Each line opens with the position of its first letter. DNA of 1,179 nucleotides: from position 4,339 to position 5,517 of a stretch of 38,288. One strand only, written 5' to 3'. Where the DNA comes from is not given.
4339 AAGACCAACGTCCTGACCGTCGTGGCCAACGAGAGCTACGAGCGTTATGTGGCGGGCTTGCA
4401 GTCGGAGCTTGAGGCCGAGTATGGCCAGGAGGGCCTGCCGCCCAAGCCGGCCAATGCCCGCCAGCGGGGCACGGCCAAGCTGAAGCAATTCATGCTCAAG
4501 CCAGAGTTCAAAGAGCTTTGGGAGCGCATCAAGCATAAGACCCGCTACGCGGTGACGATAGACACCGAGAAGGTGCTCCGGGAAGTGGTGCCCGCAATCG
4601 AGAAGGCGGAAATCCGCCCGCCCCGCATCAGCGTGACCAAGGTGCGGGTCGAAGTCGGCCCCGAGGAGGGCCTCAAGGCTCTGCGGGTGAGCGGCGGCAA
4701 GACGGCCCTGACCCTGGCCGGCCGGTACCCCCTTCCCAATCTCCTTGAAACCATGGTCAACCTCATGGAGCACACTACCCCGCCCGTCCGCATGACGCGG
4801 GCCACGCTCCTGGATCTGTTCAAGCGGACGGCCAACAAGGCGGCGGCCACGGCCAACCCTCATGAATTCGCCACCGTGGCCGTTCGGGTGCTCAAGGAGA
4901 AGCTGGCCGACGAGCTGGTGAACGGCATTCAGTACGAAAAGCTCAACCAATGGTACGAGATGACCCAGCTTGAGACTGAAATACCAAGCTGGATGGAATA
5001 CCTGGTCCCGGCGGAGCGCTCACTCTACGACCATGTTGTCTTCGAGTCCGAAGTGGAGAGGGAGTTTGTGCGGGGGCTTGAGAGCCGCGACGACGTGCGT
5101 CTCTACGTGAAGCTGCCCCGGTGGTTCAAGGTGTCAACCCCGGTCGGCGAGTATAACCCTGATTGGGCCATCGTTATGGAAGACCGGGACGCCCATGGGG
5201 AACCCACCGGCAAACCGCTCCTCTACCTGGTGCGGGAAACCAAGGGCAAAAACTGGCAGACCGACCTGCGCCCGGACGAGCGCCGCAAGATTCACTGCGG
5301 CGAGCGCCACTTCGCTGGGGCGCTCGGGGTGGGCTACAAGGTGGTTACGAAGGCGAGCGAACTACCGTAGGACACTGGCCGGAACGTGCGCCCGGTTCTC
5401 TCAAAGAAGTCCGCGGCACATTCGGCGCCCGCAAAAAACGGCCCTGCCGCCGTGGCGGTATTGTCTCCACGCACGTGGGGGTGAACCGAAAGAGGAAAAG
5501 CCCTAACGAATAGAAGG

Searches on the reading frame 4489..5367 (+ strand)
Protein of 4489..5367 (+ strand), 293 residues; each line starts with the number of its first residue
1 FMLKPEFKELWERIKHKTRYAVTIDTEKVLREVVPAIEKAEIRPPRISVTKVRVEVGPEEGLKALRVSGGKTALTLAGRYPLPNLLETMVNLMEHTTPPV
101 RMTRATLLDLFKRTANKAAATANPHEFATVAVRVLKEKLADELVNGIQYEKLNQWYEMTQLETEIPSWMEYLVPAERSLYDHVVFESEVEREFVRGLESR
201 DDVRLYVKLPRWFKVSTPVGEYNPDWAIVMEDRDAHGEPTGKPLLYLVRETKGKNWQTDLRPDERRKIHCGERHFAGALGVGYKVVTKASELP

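Call 25: find_homologous_proteins(query=window:4489-5367:+, max_evalue=0.00001)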
Query window:4489-5367:+ (293 aa): 485 proteins with E <= 0.00001 among 2195 candidates; the best 120 are listed.
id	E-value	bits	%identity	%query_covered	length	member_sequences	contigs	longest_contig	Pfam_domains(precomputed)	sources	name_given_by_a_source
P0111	1.0e-137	476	72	100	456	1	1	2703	PF19778.6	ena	-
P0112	2.2e-136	472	68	100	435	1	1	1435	PF19778.6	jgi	-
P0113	9.6e-135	466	68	100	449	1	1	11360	PF19778.6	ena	-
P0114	1.9e-134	466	69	100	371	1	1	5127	PF19778.6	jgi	jgi:type III restriction enzyme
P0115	9.3e-133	460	69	100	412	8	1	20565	PF19778.6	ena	-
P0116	2.2e-130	452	67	100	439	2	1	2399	PF19778.6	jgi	jgi:type III restriction enzyme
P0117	1.0e-129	450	67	100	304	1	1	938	PF19778.6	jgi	jgi:type III restriction enzyme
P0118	2.2e-129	449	67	100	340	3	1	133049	PF19778.6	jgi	jgi:type III restriction enzyme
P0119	2.7e-129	449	65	100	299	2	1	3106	PF19778.6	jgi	-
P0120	1.2e-128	446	66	100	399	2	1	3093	PF19778.6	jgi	jgi:type III restriction enzyme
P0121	3.3e-126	438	66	100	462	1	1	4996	PF19778.6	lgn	-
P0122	8.8e-126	437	65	99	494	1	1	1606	PF19778.6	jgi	jgi:type III restriction enzyme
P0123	1.2e-124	433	64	100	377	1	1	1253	PF19778.6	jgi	jgi:type III restriction enzyme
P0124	5.1e-124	431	64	100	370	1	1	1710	PF19778.6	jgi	jgi:type III restriction enzyme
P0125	8.7e-124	431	65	100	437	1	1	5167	PF19778.6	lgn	-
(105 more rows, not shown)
